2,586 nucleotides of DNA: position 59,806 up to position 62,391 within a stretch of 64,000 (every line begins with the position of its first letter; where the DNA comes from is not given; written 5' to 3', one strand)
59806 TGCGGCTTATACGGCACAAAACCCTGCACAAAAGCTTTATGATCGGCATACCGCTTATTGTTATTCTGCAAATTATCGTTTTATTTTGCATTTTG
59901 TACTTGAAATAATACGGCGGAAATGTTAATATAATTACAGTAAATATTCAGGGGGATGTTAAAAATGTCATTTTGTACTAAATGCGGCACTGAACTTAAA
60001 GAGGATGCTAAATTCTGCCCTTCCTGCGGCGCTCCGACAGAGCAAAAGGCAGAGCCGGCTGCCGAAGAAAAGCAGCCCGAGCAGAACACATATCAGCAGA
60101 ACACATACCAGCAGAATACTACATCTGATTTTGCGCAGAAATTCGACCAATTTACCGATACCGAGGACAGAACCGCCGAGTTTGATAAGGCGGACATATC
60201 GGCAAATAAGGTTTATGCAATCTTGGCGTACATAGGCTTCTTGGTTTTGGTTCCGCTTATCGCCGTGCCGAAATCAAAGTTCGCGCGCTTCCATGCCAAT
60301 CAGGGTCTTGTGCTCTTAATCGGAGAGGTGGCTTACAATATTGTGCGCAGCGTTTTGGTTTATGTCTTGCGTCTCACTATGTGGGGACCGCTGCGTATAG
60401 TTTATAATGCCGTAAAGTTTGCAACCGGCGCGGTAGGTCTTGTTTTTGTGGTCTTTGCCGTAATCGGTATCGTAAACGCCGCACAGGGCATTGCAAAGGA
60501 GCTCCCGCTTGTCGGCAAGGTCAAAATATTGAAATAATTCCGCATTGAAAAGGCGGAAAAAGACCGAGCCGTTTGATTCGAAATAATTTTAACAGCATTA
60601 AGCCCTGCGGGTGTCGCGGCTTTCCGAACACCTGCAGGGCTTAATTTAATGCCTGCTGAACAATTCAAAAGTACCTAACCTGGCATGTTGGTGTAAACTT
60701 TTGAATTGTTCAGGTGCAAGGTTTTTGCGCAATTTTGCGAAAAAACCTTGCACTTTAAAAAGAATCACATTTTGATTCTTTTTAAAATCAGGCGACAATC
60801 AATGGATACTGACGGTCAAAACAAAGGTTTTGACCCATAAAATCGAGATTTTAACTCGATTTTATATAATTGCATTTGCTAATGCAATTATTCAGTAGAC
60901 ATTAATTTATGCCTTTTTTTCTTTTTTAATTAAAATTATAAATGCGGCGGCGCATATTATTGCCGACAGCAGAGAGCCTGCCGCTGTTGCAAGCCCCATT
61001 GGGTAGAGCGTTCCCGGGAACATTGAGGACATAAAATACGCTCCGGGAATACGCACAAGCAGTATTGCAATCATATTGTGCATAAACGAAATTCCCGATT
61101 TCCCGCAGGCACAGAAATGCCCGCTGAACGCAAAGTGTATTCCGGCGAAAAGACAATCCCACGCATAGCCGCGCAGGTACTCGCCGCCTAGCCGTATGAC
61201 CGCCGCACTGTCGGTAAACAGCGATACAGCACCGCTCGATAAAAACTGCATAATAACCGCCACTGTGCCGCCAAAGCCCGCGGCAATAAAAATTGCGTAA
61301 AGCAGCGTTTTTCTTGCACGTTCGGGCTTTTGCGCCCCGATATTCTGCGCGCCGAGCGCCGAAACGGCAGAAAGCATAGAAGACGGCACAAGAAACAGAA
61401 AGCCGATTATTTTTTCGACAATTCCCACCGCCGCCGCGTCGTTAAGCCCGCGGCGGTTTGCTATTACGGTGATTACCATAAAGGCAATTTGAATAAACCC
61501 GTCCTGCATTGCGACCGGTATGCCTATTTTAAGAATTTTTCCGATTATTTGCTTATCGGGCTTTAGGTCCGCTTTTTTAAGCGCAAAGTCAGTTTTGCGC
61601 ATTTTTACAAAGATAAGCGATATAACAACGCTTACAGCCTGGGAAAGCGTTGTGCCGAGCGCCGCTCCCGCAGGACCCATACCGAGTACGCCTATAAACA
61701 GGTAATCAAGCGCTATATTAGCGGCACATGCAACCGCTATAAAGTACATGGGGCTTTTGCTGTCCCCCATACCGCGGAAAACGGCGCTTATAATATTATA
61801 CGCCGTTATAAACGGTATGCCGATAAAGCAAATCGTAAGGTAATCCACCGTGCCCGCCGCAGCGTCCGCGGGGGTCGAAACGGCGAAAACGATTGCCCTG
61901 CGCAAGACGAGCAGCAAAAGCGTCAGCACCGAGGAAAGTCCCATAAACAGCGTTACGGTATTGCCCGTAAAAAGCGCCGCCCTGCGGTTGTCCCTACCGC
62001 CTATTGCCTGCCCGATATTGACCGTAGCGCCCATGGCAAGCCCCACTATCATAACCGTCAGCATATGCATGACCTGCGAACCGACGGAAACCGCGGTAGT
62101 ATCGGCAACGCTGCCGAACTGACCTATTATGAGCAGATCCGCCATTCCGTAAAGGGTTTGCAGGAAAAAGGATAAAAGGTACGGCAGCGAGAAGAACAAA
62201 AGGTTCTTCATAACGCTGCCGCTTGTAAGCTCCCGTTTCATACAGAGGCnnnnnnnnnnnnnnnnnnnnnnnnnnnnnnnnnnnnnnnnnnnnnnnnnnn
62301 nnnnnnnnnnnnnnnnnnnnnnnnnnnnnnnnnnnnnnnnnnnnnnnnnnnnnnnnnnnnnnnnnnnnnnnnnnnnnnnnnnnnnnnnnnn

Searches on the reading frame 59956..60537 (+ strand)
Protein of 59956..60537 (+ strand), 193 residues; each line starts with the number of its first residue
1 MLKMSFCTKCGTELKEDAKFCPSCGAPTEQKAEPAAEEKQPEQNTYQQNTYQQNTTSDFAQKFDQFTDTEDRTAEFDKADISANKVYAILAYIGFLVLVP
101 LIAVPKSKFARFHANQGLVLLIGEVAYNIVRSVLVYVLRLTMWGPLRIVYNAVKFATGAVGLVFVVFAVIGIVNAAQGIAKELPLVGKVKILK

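Call 21: search_protein_families(library=pfam, proteins=[window:59956-60537:+])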
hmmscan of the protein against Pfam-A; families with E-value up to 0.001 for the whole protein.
window:59956-60537:+ (193 aa): 5 families
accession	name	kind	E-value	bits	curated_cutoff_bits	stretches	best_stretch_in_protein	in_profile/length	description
PF13240.11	Zn_Ribbon_1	-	7.3e-10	38.8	25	1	6-27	1-22/23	zinc-ribbon domain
PF12773.13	DZR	-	6.8e-06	26.6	27.3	1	5-25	25-45/45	Double zinc ribbon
PF13248.11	Zn_ribbon_3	-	1.1e-05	25.2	27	1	7-27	5-25/26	zinc-ribbon domain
PF14803.11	Zn_ribbon_Nudix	-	7.2e-05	23.1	25.6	0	19-32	1-14/34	Nudix N-terminal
PF09297.16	Zn_ribbon_NUD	-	8.6e-05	22.6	24.8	0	18-32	3-17/32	NADH pyrophosphatase zinc ribbon domain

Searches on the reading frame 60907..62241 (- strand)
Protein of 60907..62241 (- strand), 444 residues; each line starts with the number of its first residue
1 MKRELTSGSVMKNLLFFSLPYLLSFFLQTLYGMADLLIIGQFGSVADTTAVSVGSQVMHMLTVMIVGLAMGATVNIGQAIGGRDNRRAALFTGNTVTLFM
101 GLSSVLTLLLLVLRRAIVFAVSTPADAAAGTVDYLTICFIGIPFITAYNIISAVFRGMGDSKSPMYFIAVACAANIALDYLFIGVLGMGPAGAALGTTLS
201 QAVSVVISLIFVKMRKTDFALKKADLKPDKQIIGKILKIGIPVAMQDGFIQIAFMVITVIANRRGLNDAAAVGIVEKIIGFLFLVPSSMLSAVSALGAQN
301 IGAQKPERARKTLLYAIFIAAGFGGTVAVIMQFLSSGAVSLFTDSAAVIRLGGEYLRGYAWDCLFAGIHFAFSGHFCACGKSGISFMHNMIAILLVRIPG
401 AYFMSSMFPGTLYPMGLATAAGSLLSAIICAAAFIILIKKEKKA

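Call 21: search_protein_families(library=pfam, proteins=[window:60907-62241:-])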
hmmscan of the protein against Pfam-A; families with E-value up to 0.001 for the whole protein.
window:60907-62241:- (444 aa): 1 family
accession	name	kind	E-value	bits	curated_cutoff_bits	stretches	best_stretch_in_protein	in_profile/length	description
PF01554.23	MatE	-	4.3e-49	166.7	24.9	2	20-181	1-161/161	MatE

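Call 22: find_encoding_contigs(protein=window:60907-62241:-, flank=3000, max_places=10)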
Protein window:60907-62241:- (444 aa): 23 contigs read that carry it; 10 places shown.
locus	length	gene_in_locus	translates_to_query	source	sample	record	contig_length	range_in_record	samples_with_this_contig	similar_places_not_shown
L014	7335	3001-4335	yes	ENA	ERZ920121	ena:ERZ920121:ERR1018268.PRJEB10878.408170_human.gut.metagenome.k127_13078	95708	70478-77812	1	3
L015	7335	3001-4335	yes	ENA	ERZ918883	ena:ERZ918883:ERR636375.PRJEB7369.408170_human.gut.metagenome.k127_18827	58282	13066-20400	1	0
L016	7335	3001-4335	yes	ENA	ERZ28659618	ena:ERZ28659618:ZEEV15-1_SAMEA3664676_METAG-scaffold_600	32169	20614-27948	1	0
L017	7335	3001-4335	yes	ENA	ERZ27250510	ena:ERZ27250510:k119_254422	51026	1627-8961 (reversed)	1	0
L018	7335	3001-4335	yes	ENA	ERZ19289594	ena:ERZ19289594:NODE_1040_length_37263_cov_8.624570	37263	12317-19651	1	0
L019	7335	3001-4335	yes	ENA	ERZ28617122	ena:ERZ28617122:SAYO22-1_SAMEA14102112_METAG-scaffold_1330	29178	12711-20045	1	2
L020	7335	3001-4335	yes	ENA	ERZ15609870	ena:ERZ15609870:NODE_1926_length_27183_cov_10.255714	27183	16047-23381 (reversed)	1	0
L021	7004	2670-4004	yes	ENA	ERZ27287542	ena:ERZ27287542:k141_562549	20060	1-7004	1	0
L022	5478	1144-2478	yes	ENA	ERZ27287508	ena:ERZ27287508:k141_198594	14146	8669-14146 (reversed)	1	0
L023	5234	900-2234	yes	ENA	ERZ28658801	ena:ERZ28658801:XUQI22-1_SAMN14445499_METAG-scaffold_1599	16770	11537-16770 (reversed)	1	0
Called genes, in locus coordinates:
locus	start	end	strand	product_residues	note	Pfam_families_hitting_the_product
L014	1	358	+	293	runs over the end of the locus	PF02653:BPD_transp_2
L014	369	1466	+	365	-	PF02653:BPD_transp_2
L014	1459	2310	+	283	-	PF00005:ABC_tran, PF13304:AAA_21 (faint), PF12399:BCA_ABC_TP_C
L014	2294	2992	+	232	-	PF00005:ABC_tran, PF25199:nSTAND_NTPase5 (faint), PF13304:AAA_21 (faint)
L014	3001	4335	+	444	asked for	PF01554:MatE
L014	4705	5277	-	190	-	PF12773:DZR (weak), PF13240:Zn_Ribbon_1, PF13248:Zn_ribbon_3 (weak)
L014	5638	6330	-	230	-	PF04542:Sigma70_r2, PF04545:Sigma70_r4, PF01381:HTH_3 (weak)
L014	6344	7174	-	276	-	PF03419:Peptidase_U4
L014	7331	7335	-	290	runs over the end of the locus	PF02645:DegV, PF13684:FakA-like_C (weak)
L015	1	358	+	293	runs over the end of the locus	PF02653:BPD_transp_2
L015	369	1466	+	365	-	PF02653:BPD_transp_2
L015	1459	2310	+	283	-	PF00005:ABC_tran, PF13304:AAA_21 (faint), PF12399:BCA_ABC_TP_C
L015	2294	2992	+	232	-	PF00005:ABC_tran, PF25199:nSTAND_NTPase5 (faint), PF13304:AAA_21 (faint)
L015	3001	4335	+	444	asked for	PF01554:MatE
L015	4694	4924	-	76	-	PF01381:HTH_3 (weak)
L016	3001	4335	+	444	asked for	PF01554:MatE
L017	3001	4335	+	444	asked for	PF01554:MatE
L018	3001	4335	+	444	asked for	PF01554:MatE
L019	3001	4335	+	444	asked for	PF01554:MatE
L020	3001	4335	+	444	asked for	PF01554:MatE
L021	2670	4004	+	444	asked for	PF01554:MatE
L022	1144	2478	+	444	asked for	PF01554:MatE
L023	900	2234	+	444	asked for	PF01554:MatE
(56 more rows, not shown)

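Call 28: find_homologous_proteins(query=window:60907-62241:-, max_evalue=1e-100)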
Query window:60907-62241:- (444 aa): 8000 proteins with E <= 1e-100 among 8000 candidates; the best 120 are listed.
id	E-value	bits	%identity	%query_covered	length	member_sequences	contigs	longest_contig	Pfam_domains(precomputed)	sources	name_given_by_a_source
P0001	9.1e-274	926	99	100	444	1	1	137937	PF01554.24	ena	-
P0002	1.2e-270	915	98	100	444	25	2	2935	PF01554.24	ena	-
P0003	2.6e-270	914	98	100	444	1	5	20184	PF01554.24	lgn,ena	-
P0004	1.6e-269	912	98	100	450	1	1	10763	PF01554.24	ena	-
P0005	4.8e-266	900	97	100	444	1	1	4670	PF01554.24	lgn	-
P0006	1.7e-265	898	97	100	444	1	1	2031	PF01554.24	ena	-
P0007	5.8e-265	897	96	100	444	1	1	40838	PF01554.24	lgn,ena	-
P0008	6.7e-265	897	96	100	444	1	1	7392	PF01554.24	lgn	-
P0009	1.1e-264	896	96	100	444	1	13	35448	PF01554.24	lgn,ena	-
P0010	3.3e-264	894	96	100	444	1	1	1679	PF01554.24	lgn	-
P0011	4.4e-264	894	96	100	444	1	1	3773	PF01554.24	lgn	-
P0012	6.2e-264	893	96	100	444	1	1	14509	PF01554.24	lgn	-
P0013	6.4e-264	893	96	100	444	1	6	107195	PF01554.24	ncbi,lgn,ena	-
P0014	1.2e-263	892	96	100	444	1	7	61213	PF01554.24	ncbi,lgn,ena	-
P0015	1.2e-263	892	96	100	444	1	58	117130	PF01554.24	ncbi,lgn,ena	-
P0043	3.8e-263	891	96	100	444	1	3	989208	PF01554.24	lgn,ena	-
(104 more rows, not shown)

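Call 29: find_encoding_contigs(protein=P0043, flank=10000, max_places=3)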
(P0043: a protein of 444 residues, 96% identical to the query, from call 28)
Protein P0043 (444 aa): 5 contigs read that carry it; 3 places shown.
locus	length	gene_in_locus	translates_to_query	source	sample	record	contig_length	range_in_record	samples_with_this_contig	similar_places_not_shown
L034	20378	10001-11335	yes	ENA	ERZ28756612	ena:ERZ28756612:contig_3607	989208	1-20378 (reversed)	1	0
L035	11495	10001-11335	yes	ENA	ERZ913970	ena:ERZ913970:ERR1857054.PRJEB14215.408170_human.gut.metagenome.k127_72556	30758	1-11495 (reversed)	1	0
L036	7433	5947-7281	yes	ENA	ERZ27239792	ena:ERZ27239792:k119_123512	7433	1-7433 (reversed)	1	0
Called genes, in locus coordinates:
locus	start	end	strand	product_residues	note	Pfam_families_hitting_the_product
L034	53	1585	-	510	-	PF01235:Na_Ala_symp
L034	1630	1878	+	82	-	-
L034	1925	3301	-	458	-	PF00206:Lyase_1, PF14698:ASL_C2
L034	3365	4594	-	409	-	PF00764:Arginosuc_synth, PF20979:Arginosuc_syn_C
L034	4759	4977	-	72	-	-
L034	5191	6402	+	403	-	PF13433:Peripla_BP_5 (faint), PF13458:Peripla_BP_6, PF01094:ANF_receptor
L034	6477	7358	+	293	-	PF02653:BPD_transp_2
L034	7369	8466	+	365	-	PF02653:BPD_transp_2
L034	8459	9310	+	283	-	PF00005:ABC_tran, PF13304:AAA_21 (faint), PF12399:BCA_ABC_TP_C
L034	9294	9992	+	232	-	PF00005:ABC_tran, PF25199:nSTAND_NTPase5 (faint), PF13304:AAA_21 (faint)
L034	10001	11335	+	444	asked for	PF01554:MatE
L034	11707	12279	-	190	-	PF12773:DZR (weak), PF13240:Zn_Ribbon_1, PF13248:Zn_ribbon_3 (weak)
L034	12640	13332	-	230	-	PF04542:Sigma70_r2, PF04545:Sigma70_r4, PF01381:HTH_3 (weak)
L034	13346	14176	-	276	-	PF03419:Peptidase_U4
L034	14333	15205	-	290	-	PF02645:DegV, PF13684:FakA-like_C (weak)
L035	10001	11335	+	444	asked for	PF01554:MatE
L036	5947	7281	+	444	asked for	PF01554:MatE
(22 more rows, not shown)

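Call 30: find_encoding_contigs(protein=P0015, flank=2000, max_places=10)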
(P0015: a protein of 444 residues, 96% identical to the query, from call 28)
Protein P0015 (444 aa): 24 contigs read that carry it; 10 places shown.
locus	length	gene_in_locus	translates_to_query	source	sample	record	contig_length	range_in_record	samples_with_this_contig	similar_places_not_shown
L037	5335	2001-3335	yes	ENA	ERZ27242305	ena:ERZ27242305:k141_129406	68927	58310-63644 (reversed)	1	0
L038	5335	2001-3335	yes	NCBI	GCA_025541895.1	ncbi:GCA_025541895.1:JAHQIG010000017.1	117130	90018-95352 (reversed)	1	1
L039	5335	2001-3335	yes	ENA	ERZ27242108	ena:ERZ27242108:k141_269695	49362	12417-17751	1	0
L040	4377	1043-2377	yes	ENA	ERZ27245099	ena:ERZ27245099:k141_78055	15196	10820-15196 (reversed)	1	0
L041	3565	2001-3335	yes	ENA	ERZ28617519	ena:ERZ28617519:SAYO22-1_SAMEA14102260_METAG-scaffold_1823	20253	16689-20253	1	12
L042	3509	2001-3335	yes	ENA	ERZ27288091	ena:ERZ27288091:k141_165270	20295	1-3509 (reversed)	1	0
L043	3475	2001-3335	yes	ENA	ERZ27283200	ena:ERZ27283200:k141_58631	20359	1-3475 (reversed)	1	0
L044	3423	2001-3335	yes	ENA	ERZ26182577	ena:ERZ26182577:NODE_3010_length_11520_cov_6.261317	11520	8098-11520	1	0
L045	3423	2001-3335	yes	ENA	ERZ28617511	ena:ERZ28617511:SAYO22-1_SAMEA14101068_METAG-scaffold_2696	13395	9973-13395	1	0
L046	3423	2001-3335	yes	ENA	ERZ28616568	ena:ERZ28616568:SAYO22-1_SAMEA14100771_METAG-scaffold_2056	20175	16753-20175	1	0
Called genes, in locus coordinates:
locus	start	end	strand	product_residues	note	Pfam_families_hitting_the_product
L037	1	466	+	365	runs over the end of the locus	PF02653:BPD_transp_2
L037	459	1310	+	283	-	PF00005:ABC_tran, PF13304:AAA_21 (faint), PF12399:BCA_ABC_TP_C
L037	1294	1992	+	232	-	PF00005:ABC_tran, PF25199:nSTAND_NTPase5 (faint), PF13304:AAA_21 (faint)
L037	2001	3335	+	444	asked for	PF01554:MatE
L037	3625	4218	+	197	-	PF00440:TetR_N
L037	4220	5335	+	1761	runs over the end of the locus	-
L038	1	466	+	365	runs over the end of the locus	PF02653:BPD_transp_2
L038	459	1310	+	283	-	PF00005:ABC_tran, PF13304:AAA_21 (faint), PF12399:BCA_ABC_TP_C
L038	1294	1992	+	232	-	PF00005:ABC_tran, PF25199:nSTAND_NTPase5 (faint), PF13304:AAA_21 (faint)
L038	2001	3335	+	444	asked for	PF01554:MatE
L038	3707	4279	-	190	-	PF12773:DZR (weak), PF13240:Zn_Ribbon_1, PF13248:Zn_ribbon_3 (weak)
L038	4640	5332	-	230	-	PF04542:Sigma70_r2, PF04545:Sigma70_r4, PF01381:HTH_3 (weak)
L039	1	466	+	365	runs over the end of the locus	PF02653:BPD_transp_2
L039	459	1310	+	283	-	PF00005:ABC_tran, PF13304:AAA_21 (faint), PF12399:BCA_ABC_TP_C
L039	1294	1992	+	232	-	PF00005:ABC_tran, PF25199:nSTAND_NTPase5 (faint), PF13304:AAA_21 (faint)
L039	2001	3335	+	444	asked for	PF01554:MatE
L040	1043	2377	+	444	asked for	PF01554:MatE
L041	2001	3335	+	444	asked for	PF01554:MatE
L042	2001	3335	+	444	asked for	PF01554:MatE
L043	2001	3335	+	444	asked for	PF01554:MatE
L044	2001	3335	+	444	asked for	PF01554:MatE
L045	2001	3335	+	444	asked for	PF01554:MatE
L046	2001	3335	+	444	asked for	PF01554:MatE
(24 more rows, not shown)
